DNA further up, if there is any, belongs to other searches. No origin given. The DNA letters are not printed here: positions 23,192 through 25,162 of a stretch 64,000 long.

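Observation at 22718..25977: Tightly coupled Dam-MTase / GmrSD-like / small PD-(D/E)xK nuclease operon - a possible composite defence system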

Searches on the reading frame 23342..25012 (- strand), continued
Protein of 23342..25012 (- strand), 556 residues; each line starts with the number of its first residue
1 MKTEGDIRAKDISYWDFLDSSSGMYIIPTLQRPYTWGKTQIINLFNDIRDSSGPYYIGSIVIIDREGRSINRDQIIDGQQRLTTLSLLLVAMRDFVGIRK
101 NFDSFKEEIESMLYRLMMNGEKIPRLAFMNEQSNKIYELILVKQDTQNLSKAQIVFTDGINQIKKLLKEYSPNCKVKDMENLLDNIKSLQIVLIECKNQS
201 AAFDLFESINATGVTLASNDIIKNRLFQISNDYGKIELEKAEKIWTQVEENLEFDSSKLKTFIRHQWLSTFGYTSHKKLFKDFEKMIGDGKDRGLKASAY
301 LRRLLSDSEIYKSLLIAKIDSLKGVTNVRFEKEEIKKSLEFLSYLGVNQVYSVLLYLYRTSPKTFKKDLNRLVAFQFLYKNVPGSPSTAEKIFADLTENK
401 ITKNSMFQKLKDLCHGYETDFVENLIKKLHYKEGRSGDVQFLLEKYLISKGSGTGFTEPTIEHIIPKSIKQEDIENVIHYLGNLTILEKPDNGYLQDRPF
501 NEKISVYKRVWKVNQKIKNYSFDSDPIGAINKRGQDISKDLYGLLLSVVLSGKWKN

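Call 65: search_protein_families(library=padloc, proteins=[L055:3599-5380:+, L067:932-2581:+, L081:3571-5283:+, L058:2489-4192:+, L070:2836-4563:+, L091:3799-5454:+, L092:1233-2897:+, L052:1344-3071:+, L059:2958-4595:+, L066:1165-2076:+], max_evalue=1e-10)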
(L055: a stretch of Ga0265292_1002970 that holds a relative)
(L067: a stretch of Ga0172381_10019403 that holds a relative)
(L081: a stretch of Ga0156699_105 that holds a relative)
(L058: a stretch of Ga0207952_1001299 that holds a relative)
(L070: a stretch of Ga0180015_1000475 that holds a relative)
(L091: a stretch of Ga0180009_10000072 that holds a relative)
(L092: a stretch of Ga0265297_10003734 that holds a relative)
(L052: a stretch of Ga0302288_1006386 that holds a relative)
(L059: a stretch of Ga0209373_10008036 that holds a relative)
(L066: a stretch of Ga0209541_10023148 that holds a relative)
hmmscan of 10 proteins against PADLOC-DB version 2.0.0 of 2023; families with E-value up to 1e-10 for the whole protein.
L055:3599-5380:+ (594 aa): 20 families
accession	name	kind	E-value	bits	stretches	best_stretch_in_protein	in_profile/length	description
PDLC04154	HEC-06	-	1.1e-48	164.3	1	35-560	17-545/569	-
PDLC04157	HEC-06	-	1e-46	157.7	1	35-556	18-530/558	-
PDLC04155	HEC-06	-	1.4e-44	150.6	1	39-555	20-532/562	-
PDLC02687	Orf5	-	1.5e-41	140.8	1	34-559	10-538/543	Orf5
PDLC02693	Orf5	-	2.5e-34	117.2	1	41-556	10-517/543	Orf5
PDLC02700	Orf5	-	2.5e-33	113.7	1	41-294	13-280/555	Orf5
PDLC02691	Orf5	-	8.8e-32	108.4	2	183-560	200-560/579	Orf5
PDLC02695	Orf5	-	5.2e-28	95.8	1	40-146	20-132/601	Orf5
PDLC02686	Orf5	-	2.7e-24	83.6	1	40-257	21-260/566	Orf5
PDLC02692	Orf5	-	3.3e-24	83.5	1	41-560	9-537/558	Orf5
PDLC02701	Orf5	-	1.2e-22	78.2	1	41-270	21-287/596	Orf5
PDLC02699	Orf5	-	1.7e-22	77.9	1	188-543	172-508/530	Orf5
PDLC02690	Orf5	-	4.6e-22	76.6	1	40-296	10-269/531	Orf5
PDLC02698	Orf5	-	4.5e-21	73.2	0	29-111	7-93/573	Orf5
PDLC02792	SspE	-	9.5e-19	65.2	0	42-117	26-121/771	SspE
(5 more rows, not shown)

L067:932-2581:+ (550 aa): 25 families
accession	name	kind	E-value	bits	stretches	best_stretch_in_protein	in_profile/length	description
PDLC04154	HEC-06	-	7.3e-61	204.5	1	8-529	11-552/569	-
PDLC04155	HEC-06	-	1.1e-60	203.7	1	8-532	9-549/562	-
PDLC04157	HEC-06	-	1.6e-58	196.7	1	10-530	13-544/558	-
PDLC02699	Orf5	-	1.5e-52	177.1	1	20-517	1-523/530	Orf5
PDLC02687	Orf5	-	9.9e-52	174.4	1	12-524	9-541/543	Orf5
PDLC02700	Orf5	-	4.8e-47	158.9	1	11-449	3-442/555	Orf5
PDLC02693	Orf5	-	2.4e-46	156.9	1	16-478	5-468/543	Orf5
PDLC02695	Orf5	-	1.5e-40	137.2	2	2-107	1-116/601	Orf5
PDLC02701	Orf5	-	2.6e-34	116.7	1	12-435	11-465/596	Orf5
PDLC02691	Orf5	-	2.9e-34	116.6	1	19-533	20-571/579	Orf5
PDLC02698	Orf5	-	1.5e-26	91.3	2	179-383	210-400/573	Orf5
PDLC02692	Orf5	-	8.4e-23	78.9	1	16-400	4-401/558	Orf5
PDLC04156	HEC-06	-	2.3e-22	77.3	1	17-453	18-459/562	-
PDLC02690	Orf5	-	4.1e-20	70.1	1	14-299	4-294/531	Orf5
PDLC02786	SspE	-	1.4e-18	64.7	1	16-109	20-125/766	SspE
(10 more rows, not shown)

L081:3571-5283:+ (571 aa): 20 families
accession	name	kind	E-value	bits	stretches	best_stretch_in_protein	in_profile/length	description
PDLC04155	HEC-06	-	1.5e-71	239.6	1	8-563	4-553/562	-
PDLC04157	HEC-06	-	9.5e-69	230.4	1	8-565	6-552/558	-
PDLC04154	HEC-06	-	1e-64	217.2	1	8-564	6-560/569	-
PDLC02700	Orf5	-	7.2e-58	194.6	1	18-562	5-549/555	Orf5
PDLC02687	Orf5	-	2.5e-53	179.6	1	16-484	8-477/543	Orf5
PDLC02699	Orf5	-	4.6e-52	175.5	1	26-506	2-496/530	Orf5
PDLC02693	Orf5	-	6.4e-51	172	1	22-564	6-538/543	Orf5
PDLC02695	Orf5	-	5.4e-43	145.3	1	7-563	1-596/601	Orf5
PDLC02691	Orf5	-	2.5e-35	120.1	2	7-106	1-99/579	Orf5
PDLC02701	Orf5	-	2.8e-33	113.3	1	8-566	2-592/596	Orf5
PDLC04156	HEC-06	-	1e-29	101.6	1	15-481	10-473/562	-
PDLC02692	Orf5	-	4.8e-28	96.2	1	23-566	6-554/558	Orf5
PDLC02698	Orf5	-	7.4e-25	85.7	1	7-483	1-481/573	Orf5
PDLC02690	Orf5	-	2.5e-19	67.5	1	21-481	6-439/531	Orf5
PDLC02702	Orf5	-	2.7e-17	60.8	1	24-367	2-325/543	Orf5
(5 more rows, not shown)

L058:2489-4192:+ (568 aa): 25 families
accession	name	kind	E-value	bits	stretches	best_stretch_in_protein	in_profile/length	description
PDLC04154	HEC-06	-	1.5e-66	223.3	1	9-558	6-564/569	-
PDLC04155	HEC-06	-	2.2e-64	215.9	1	6-552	1-552/562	-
PDLC04157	HEC-06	-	2.6e-59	199.3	1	25-549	20-546/558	-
PDLC02687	Orf5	-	5.1e-58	195.1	1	11-533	2-535/543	Orf5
PDLC02693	Orf5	-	9.3e-46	154.9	1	25-553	6-537/543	Orf5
PDLC02700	Orf5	-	6.3e-45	151.9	1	18-357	4-343/555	Orf5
PDLC02695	Orf5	-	1.3e-37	127.5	1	11-294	4-319/601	Orf5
PDLC02691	Orf5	-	3.8e-35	119.5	1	15-552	8-573/579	Orf5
PDLC02701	Orf5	-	2.5e-27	93.6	1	25-294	17-311/596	Orf5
PDLC02690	Orf5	-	4.3e-27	93.2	1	25-282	7-261/531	Orf5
PDLC02686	Orf5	-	2.1e-23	80.7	1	26-244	19-251/566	Orf5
PDLC02699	Orf5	-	3.6e-23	80.1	1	28-98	1-70/530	Orf5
PDLC02689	Orf5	-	1.8e-22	77.7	1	20-261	11-245/558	Orf5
PDLC02698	Orf5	-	8.3e-22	75.6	1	20-382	14-389/573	Orf5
PDLC02692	Orf5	-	1.5e-20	71.4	1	26-519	6-519/558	Orf5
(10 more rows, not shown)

L070:2836-4563:+ (576 aa): 22 families
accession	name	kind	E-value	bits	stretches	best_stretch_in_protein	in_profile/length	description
PDLC04157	HEC-06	-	2.6e-73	245.5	1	24-548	21-534/558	-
PDLC04154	HEC-06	-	8.7e-71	237.3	1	4-548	1-543/569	-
PDLC04155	HEC-06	-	5.7e-66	221.2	1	13-547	9-536/562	-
PDLC02687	Orf5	-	3.9e-60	202.1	1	11-547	3-536/543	Orf5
PDLC02700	Orf5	-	2.5e-52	176.3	1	23-546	9-532/555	Orf5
PDLC02693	Orf5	-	5.3e-50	168.9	1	22-548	5-521/543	Orf5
PDLC02695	Orf5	-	1.4e-40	137.2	2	12-303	6-322/601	Orf5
PDLC02691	Orf5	-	7.9e-39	131.7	1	25-548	20-558/579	Orf5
PDLC02701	Orf5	-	1.6e-28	97.6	1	26-547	20-572/596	Orf5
PDLC02692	Orf5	-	6e-26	89.2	1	24-275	6-259/558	Orf5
PDLC02690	Orf5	-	1.9e-25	87.7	1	26-553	10-512/531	Orf5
PDLC02699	Orf5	-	1.8e-24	84.4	1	26-325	1-306/530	Orf5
PDLC02686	Orf5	-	2.8e-24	83.5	1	25-381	20-377/566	Orf5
PDLC02702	Orf5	-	3.2e-23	80.4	1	25-316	2-283/543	Orf5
PDLC04156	HEC-06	-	4.8e-22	76.2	1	24-547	19-538/562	-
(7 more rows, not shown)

L091:3799-5454:+ (552 aa): 16 families
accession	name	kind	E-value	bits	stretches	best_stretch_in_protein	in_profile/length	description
PDLC04154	HEC-06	-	8.1e-64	214.2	1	20-541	14-559/569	-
PDLC04155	HEC-06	-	4e-63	211.8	1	17-541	9-553/562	-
PDLC04157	HEC-06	-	2.6e-62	209.2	1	19-540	13-549/558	-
PDLC02699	Orf5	-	7.2e-54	181.4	2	172-519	163-519/530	Orf5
PDLC02687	Orf5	-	9.1e-54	181.1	1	25-529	14-541/543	Orf5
PDLC02693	Orf5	-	7.6e-52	175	1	25-541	5-537/543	Orf5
PDLC02700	Orf5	-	9.9e-48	161.2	1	22-540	5-549/555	Orf5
PDLC02695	Orf5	-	9.5e-36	121.3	1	13-538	3-593/601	Orf5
PDLC02691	Orf5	-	6.4e-33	112.2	1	13-541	3-574/579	Orf5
PDLC02701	Orf5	-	5.9e-26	89.1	1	29-437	20-459/596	Orf5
PDLC02692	Orf5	-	1e-25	88.5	1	26-472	5-465/558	Orf5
PDLC04156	HEC-06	-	1.4e-22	78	1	30-504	22-507/562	-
PDLC02698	Orf5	-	1.8e-19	67.9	1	169-429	191-439/573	Orf5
PDLC02686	Orf5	-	7.5e-19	65.6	1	25-256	17-266/566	Orf5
PDLC02702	Orf5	-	8.9e-15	52.5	1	28-383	2-351/543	Orf5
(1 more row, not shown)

L092:1233-2897:+ (555 aa): 22 families
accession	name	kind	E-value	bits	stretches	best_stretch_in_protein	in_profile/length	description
PDLC04154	HEC-06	-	7.2e-70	234.2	1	17-543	16-557/569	-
PDLC04155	HEC-06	-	4.9e-68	228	1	13-542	10-550/562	-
PDLC04157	HEC-06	-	2.2e-65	219.3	1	14-542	13-547/558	-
PDLC02687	Orf5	-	9.4e-60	200.9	1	18-525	12-535/543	Orf5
PDLC02693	Orf5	-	7.2e-54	181.7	1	20-487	5-468/543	Orf5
PDLC02700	Orf5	-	3.4e-52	175.9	1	15-542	3-547/555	Orf5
PDLC02695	Orf5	-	6.4e-51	171.4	1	8-541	3-592/601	Orf5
PDLC02699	Orf5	-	1.1e-48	164.3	1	24-519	1-516/530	Orf5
PDLC02691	Orf5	-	5.1e-41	138.9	1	23-542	20-571/579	Orf5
PDLC02701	Orf5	-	1.2e-35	121.1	1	20-442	16-460/596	Orf5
PDLC02698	Orf5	-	3.9e-27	93.2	1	15-402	10-410/573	Orf5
PDLC04156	HEC-06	-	1.1e-23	81.7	1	21-459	18-456/562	-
PDLC02692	Orf5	-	2.3e-23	80.7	1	20-405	4-397/558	Orf5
PDLC02690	Orf5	-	2.6e-19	67.5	1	20-292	6-279/531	Orf5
PDLC02694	Orf5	-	1.5e-18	64.8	1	10-523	3-548/574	Orf5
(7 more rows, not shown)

L052:1344-3071:+ (576 aa): 26 families (the best 25 are shown)
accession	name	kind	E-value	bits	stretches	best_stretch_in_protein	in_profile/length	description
PDLC04157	HEC-06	-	1.5e-104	348.7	1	4-575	4-556/558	-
PDLC04155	HEC-06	-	1.9e-96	321.8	1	7-575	5-559/562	-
PDLC04154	HEC-06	-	5.6e-94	313.8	1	5-576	5-566/569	-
PDLC02687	Orf5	-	2.5e-80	268.8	1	21-555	14-539/543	Orf5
PDLC02700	Orf5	-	7.4e-71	237.5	1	14-574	3-555/555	Orf5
PDLC02693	Orf5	-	4e-65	218.8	1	25-574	9-542/543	Orf5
PDLC02699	Orf5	-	2.6e-53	179.6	1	26-541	2-516/530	Orf5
PDLC02691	Orf5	-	1.5e-50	170.4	1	20-574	16-579/579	Orf5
PDLC02695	Orf5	-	1.3e-48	163.8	2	7-292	3-311/601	Orf5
PDLC02698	Orf5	-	5.4e-44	148.9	1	7-574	3-571/573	Orf5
PDLC04156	HEC-06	-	8.1e-44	148.1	1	25-575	21-561/562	-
PDLC02701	Orf5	-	4.3e-39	132.5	1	14-574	10-594/596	Orf5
PDLC02692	Orf5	-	4.5e-31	106.2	1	23-575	6-557/558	Orf5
PDLC02686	Orf5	-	6.2e-30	102.2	1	14-296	10-299/566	Orf5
PDLC02690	Orf5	-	1.6e-27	94.5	1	23-575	8-530/531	Orf5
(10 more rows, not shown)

L059:2958-4595:+ (546 aa): 1 family
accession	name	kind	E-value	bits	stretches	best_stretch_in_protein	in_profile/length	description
PDLC02357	AbiU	-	1.2e-26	92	1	54-500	40-484/537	AbiU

L066:1165-2076:+ (304 aa): 3 families
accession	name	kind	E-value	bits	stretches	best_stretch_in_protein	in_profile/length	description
PDLC04946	PDC-S18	-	4e-94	313.6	1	2-301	22-321/365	-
PDLC04945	PDC-S18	-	1.7e-75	252.2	1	1-300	1-301/302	-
PDLC04944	PDC-S18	-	4.1e-12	44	1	3-300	4-301/307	-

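Call 71: find_encoding_contigs(protein=P0036, flank=6000, max_places=2)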
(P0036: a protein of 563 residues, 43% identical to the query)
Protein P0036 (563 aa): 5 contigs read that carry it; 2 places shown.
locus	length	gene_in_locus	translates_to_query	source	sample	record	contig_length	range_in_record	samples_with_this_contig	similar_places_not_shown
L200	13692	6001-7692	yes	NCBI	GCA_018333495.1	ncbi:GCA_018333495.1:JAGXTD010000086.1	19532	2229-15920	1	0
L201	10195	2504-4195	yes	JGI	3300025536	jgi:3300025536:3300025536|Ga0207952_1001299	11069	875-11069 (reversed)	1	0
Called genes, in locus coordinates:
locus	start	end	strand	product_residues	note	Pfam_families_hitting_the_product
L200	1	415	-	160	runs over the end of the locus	PF01936:NYN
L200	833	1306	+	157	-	PF00160:Pro_isomerase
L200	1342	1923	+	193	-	-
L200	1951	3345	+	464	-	PF03266:NTPase_1 (faint), PF05970:PIF1, PF13245:AAA_19, PF13401:AAA_22, PF13604:AAA_30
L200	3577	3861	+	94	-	PF01713:Smr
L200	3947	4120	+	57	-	-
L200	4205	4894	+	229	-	PF01832:Glucosaminidase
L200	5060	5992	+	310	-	PF02086:MethyltransfD12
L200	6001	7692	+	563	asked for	PF03235:GmrSD_N, PF07510:GmrSD_C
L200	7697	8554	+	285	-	PF04556:DpnII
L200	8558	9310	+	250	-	PF01555:N6_N4_Mtase, PF01170:UPF0020 (faint), PF01555:N6_N4_Mtase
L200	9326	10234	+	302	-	PF14338:Mrr_N, PF04471:Mrr_cat, PF22722:NA-iREase1, PF13156:Mrr_cat_2 (weak)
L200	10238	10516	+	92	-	PF12961:DUF3850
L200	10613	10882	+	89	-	-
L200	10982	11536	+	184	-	-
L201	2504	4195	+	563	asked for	PF03235:GmrSD_N, PF07510:GmrSD_C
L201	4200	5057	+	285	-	PF04556:DpnII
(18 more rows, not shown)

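Call 72: find_encoding_contigs(protein=P0050, flank=6000, max_places=2)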
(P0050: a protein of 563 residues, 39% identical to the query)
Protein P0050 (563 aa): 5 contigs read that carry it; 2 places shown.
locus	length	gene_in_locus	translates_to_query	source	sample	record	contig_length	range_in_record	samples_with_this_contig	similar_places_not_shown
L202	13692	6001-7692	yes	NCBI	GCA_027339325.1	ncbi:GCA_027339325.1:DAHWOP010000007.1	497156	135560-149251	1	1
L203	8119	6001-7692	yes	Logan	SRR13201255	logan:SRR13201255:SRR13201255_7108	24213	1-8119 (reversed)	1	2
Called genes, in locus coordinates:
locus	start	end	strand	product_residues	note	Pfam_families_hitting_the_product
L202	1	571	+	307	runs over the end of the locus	PF01734:Patatin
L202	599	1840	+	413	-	PF01541:GIY-YIG, PF27096:UvrC_M, PF02151:UVR (weak), PF08459:UvrC_RNaseH_dom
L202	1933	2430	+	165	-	-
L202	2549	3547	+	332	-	PF01926:MMR_HSR1, PF02421:FeoB_N (weak), PF06071:YchF-GTPase_C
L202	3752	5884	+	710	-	PF02463:SMC_N, PF13175:AAA_15, PF13476:AAA_23, PF13555:AAA_29 (weak), PF13304:AAA_21 (weak)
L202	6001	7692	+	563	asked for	PF03235:GmrSD_N, PF07510:GmrSD_C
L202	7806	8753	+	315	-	PF02086:MethyltransfD12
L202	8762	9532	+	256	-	PF22515:DUF6996, PF22518:DUF6997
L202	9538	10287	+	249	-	PF01555:N6_N4_Mtase, PF01170:UPF0020 (weak), PF01555:N6_N4_Mtase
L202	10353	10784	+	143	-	-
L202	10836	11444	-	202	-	PF01966:HD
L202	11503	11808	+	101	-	PF01035:DNA_binding_1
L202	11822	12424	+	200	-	-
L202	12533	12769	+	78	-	PF00886:Ribosomal_S16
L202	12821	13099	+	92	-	PF13083:KH_KhpA-B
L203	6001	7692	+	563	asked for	PF03235:GmrSD_N, PF07510:GmrSD_C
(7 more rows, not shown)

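Call 82: predict_structure(alignment_id=A3)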
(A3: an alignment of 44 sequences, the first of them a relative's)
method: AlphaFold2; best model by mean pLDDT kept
length: 556 residues; sequences in the alignment: 44
mean_pLDDT: 87.3   pTM: 0.72
mean pLDDT of the five models: 87.3, 86.2, 85.4, 85.4, 85.2
residues with pLDDT >= 90: 287; 70-90: 235; 50-70: 22; < 50: 12
segments of 3 or more residues with pLDDT < 50: 1-4, 67-69, 212-216
pLDDT, mean of each block of 10 residues (from residue 1): 62 90 81 75 91 84 65 85 94 90 92 88 88 87 80 81 94 92 94 86 71 54 84 85 90 84 92 82 86 90 95 92 86 92 89 95 94 96 90 94 97 95 93 87 92 81 90 89 93 86 89 91 94 96 96 84
secondary structure, 60 per line:
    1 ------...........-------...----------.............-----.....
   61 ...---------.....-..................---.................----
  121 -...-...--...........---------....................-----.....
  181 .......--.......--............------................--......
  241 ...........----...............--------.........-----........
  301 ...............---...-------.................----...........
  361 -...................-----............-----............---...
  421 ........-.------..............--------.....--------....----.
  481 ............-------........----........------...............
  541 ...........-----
elements in order: E7-13 H14-17 E25-27 H38-50 E56-63 E73-77 H79-96 H100-113 E114-116 E122-124 E126-128 H131-141 H151-170 H176-187 E190-196 H199-210 H217-232 H235-251 H256-270 H279-287 H293-315 H329-345 H350-360 H362-380 H386-397 H403-414 H418-428 H437-450 E459-463 H472-475 E484-488 H489-492 H500-507 H512-519 H526-551

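Call 84: fold_search(model_id=the predicted structure, library=pdb)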
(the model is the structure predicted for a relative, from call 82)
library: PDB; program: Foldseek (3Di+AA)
matches with E <= 10: 84; with E <= 0.001: 8
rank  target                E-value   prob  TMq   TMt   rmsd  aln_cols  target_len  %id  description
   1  9jfl_B                3.2e-15  1.00  0.72  0.68   5.8       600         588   17  Molecular basis of the phosphorothioation-sensing antiphage defence system DndBCDE-DndI (released 2024-12-11)
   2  9jfl_A                1.3e-14  1.00  0.69  0.65   6.2       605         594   16  Molecular basis of the phosphorothioation-sensing antiphage defence system DndBCDE-DndI (released 2024-12-11)
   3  7drr_A                3.0e-12  1.00  0.41  0.31  21.0       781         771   14  Structure of SspE-R100A protein (released 2022-06-29)
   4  7drs_A                3.4e-11  1.00  0.41  0.31  21.1       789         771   14  Structure of SspE_40224 (released 2022-06-29)
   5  6jiv_C                2.3e-08  1.00  0.30  0.30  21.6       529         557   16  SspE crystal structure (released 2020-03-25)
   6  6jiv_A                6.1e-08  1.00  0.29  0.29  21.2       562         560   14  SspE crystal structure (released 2020-03-25)
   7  7p9m_A                3.0e-05  1.00  0.30  0.29  22.8       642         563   15  BrxU, GmrSD-family Type IV restriction enzyme (released 2021-12-08)
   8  7p9m_B                4.7e-05  1.00  0.31  0.31  21.3       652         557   15  BrxU, GmrSD-family Type IV restriction enzyme (released 2021-12-08)
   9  7tbw_A                3.2e-01  0.06  0.08  0.03  30.2       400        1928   10  The structure of ATP-bound ABCA1 (released 2022-01-26)
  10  7r87_A                8.3e-01  0.07  0.12  0.11  22.1       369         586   10  The structure of human ABCG5-WT/ABCG8-I419E (released 2021-09-08)
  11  9d0t_O                1.6e+00  0.05  0.15  0.07  22.4       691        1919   10  Proteasome core particle assembly intermediate Blm10:13S purified from Saccharomyces cerevisiae (released 2024-12-04)
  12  8kev_D                1.6e+00  0.04  0.10  0.11  24.0       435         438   13  Cryo-EM structure of HRD1-SEL1L-XTP3B (state D1) complex (released 2025-02-19)
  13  2yns_A                1.7e+00  0.05  0.13  0.15  18.9       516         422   10  rImp_alpha_B54NLS (released 2013-01-09)
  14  5x22_F                2.1e+00  0.09  0.11  0.16  17.5       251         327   10  Crystal structure of Thermus thermophilus transcription initiation complex with GpA and CMPcPP (released 2017-07-05)
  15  4ki2_A                2.2e+00  0.18  0.12  0.28  12.8       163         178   13  Crystallographic analysis of an RNA-polymerase sigma-subunit fragment complexed with -10 promoter element ssDNA (released 2013-09-04)
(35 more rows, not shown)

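Call 89: find_encoding_contigs(protein=P0034, flank=5000, max_places=1)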
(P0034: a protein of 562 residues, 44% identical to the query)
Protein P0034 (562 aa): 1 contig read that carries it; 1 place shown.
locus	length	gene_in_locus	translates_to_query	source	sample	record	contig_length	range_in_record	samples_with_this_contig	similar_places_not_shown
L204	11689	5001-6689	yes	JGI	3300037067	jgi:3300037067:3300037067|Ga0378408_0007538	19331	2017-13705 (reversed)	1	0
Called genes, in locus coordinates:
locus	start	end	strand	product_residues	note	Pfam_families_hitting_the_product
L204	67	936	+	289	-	PF00226:DnaJ, PF01556:DnaJ_C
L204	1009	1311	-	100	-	-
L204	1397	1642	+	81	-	PF02604:PhdYeFM_antitox (weak)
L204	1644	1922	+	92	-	PF05016:ParE_toxin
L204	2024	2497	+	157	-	-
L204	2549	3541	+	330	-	PF00512:HisKA, PF02518:HATPase_c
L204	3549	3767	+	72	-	PF00581:Rhodanese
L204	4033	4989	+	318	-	PF02086:MethyltransfD12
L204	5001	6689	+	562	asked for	PF03235:GmrSD_N, PF07510:GmrSD_C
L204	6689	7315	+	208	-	-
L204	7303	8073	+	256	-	PF01555:N6_N4_Mtase, PF01170:UPF0020 (faint), PF01555:N6_N4_Mtase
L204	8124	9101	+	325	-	PF00579:tRNA-synt_1b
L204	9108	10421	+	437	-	-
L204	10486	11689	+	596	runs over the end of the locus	PF00664:ABC_membrane, PF00005:ABC_tran, PF02463:SMC_N (weak)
